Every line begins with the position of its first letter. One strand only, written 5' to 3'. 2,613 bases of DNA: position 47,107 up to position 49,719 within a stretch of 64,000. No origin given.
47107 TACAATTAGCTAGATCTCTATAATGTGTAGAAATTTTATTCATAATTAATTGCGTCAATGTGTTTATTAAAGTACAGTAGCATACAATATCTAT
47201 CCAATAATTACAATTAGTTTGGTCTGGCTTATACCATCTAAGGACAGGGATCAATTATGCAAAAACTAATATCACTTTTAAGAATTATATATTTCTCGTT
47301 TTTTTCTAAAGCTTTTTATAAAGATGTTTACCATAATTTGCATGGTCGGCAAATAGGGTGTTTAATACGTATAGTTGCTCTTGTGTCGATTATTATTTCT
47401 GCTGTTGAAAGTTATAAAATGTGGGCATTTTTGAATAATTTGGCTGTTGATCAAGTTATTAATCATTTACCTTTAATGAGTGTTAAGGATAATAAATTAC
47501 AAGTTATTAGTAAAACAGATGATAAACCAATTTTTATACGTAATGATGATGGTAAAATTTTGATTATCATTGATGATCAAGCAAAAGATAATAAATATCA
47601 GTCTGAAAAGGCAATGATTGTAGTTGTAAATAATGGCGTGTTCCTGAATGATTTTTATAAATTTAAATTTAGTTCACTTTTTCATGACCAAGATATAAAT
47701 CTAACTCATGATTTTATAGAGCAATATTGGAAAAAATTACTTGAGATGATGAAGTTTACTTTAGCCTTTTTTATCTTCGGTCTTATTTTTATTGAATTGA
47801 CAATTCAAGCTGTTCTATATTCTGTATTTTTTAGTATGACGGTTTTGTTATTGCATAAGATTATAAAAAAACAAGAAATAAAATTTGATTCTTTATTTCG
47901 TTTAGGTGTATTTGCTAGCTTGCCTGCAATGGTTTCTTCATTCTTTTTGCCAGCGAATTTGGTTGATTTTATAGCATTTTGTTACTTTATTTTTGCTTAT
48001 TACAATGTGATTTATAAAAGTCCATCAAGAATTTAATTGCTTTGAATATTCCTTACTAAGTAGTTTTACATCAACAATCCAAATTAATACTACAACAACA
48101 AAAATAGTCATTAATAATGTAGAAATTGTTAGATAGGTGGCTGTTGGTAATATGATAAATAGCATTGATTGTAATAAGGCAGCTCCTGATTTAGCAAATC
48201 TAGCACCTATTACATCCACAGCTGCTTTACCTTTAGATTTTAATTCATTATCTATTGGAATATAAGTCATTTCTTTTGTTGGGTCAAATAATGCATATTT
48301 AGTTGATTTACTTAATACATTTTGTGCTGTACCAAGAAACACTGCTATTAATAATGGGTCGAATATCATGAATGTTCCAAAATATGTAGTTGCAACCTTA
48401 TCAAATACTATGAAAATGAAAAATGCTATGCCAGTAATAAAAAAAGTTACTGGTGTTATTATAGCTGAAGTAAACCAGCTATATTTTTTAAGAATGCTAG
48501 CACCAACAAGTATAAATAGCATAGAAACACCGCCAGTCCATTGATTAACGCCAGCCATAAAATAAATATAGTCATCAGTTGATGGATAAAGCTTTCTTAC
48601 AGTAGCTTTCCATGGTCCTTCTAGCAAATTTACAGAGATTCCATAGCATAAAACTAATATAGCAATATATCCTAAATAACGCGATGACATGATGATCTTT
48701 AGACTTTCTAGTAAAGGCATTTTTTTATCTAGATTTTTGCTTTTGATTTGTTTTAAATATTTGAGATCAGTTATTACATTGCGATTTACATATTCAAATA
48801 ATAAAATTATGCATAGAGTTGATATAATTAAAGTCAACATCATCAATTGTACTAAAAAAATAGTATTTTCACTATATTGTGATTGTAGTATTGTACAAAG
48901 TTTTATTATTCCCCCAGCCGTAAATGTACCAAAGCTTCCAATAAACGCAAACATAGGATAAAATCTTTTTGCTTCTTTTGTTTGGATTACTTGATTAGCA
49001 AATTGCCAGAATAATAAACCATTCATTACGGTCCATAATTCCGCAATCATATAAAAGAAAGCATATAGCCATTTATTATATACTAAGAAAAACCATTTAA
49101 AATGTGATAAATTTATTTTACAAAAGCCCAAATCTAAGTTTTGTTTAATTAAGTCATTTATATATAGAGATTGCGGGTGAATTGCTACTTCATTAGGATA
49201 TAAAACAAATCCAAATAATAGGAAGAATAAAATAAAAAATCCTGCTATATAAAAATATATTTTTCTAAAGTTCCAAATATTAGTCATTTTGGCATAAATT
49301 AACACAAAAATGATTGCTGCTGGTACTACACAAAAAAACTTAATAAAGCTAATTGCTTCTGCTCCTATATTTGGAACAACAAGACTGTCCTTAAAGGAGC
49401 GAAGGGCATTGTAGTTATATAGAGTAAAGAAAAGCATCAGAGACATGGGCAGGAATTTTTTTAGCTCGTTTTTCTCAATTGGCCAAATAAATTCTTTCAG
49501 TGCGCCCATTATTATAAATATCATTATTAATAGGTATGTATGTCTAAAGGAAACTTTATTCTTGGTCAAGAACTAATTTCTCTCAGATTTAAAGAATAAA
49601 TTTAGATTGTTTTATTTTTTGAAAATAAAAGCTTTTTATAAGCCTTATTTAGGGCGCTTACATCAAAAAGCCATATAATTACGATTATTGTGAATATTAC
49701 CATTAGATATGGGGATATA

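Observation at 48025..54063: Transhydrogenase operon runs with 1-nt spacing into two diverged Tlc/NTT nucleotide-transporter paralogs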

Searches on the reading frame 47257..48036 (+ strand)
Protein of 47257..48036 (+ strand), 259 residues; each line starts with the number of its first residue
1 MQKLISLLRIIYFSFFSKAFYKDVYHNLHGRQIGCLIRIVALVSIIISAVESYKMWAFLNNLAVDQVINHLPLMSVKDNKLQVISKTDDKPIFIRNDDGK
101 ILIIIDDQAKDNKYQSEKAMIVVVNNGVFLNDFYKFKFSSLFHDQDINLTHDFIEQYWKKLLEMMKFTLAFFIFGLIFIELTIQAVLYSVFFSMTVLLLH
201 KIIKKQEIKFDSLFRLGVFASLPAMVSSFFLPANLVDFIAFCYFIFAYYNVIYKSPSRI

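Call 3: search_protein_families(library=pfam, proteins=[window:47257-48036:+])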
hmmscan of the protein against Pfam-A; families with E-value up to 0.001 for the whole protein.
window:47257-48036:+ (259 aa): 0 families
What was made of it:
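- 47257..48036 (+): Convergent 259-aa gene whose 3' end overlaps the NTT2 stop by 12 nt. It marks the downstream boundary of the unit. The precomputed Pfam label on its relatives is DUF1189. The window protein itself gave no Pfam hit at E 1e-3 (call 3).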

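Call 4: search_protein_families(library=ncbifam, proteins=[window:47257-48036:+])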
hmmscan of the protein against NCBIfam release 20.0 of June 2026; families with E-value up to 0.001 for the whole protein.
window:47257-48036:+ (259 aa): 0 families

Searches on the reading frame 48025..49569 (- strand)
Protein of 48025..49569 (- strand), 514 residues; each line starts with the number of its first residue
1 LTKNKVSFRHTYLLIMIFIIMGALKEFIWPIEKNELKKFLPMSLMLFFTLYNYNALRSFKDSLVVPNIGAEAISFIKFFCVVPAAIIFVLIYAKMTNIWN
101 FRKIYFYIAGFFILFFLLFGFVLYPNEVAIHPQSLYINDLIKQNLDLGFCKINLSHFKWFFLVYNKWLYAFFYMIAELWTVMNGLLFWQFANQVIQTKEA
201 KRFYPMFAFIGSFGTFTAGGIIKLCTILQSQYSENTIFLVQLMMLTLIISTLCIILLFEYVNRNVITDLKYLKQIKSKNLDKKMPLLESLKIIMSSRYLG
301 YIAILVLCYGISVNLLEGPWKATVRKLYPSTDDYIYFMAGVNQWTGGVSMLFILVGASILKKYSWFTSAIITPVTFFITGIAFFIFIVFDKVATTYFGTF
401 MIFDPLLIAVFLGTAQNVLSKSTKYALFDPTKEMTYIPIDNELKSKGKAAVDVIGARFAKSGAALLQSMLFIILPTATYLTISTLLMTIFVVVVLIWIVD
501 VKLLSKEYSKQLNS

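Call 3: search_protein_families(library=pfam, proteins=[window:48025-49569:-])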
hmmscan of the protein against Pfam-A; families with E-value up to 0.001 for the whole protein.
window:48025-49569:- (514 aa): 1 family
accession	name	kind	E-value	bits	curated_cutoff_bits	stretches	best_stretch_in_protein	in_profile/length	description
PF03219.20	TLC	-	3.6e-160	534.5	21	1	22-508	9-491/491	TLC ATP/ADP transporter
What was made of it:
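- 48025..49509 (-): NTT2, orthogroup b: second nucleotide transporter, 494 aa from the corrected ATG start. Pfam TLC, E 4e-160 (call 3).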

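Call 4: search_protein_families(library=ncbifam, proteins=[window:48025-49569:-])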
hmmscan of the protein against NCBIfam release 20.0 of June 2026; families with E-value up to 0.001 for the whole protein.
window:48025-49569:- (514 aa): 1 family
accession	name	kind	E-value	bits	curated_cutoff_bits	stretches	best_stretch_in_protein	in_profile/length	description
TIGR00769.1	AAA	superfamily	3.2e-133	445.1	387.2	1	31-508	1-472/472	NTP/NDP exchange transporter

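Call 26: search_solved_structures(query=window:48025-49509:-, max_evalue=0.001, show_alignments=2)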
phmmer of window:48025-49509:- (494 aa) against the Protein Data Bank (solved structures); distinct sequences matched with E-value up to 0.001: 2.
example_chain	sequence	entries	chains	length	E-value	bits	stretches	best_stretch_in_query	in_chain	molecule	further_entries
9j3n_A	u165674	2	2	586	6.8e-107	362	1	2-488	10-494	ADP,ATP carrier protein 1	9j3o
9j3j_A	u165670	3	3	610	8.6e-84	285.9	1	8-489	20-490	ADP,ATP carrier protein 1, chloroplastic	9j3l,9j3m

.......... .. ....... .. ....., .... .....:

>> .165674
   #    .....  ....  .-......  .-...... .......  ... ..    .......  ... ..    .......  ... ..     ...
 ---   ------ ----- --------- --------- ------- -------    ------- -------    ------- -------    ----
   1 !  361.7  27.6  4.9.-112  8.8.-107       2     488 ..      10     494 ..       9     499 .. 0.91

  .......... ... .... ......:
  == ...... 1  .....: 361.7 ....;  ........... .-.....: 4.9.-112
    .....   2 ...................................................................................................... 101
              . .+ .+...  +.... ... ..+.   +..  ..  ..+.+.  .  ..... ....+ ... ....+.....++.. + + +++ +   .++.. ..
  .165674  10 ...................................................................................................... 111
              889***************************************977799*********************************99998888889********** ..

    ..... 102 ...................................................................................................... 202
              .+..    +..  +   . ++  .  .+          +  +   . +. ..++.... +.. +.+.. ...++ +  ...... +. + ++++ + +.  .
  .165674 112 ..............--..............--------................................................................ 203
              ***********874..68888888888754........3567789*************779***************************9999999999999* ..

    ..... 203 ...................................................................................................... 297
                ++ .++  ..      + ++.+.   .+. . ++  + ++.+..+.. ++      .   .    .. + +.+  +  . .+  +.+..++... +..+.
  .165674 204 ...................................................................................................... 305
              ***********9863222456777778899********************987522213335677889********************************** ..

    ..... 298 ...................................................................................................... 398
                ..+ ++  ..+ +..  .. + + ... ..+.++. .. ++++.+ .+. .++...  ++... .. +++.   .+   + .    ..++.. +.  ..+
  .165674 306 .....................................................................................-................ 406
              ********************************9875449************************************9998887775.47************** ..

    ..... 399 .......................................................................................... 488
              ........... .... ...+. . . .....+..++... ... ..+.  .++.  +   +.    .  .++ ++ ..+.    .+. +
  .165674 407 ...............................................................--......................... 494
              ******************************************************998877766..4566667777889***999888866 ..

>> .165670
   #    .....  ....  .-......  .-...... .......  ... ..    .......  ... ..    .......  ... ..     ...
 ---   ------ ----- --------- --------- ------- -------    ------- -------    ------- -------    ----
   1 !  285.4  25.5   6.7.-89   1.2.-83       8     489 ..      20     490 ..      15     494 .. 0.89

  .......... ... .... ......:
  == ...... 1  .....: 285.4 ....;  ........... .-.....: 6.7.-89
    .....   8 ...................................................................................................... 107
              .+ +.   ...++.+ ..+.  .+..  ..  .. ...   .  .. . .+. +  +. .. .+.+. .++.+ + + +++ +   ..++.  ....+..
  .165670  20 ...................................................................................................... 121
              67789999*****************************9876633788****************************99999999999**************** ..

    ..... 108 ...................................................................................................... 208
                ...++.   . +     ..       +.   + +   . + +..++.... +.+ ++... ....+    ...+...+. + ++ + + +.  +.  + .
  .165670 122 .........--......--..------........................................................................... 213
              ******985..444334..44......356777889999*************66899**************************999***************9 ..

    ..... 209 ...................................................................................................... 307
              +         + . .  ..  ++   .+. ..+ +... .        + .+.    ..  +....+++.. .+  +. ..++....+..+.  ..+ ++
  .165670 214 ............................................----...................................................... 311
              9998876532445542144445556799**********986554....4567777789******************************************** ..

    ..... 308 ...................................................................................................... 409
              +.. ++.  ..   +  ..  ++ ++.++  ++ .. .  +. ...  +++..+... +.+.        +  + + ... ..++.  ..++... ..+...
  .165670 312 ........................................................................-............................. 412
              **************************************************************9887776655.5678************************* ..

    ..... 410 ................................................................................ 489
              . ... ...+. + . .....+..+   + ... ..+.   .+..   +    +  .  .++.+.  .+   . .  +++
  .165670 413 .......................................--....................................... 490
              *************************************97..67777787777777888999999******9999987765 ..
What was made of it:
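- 48025..49509 (-): PDB 9j3n, E 7e-107 (call 26).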
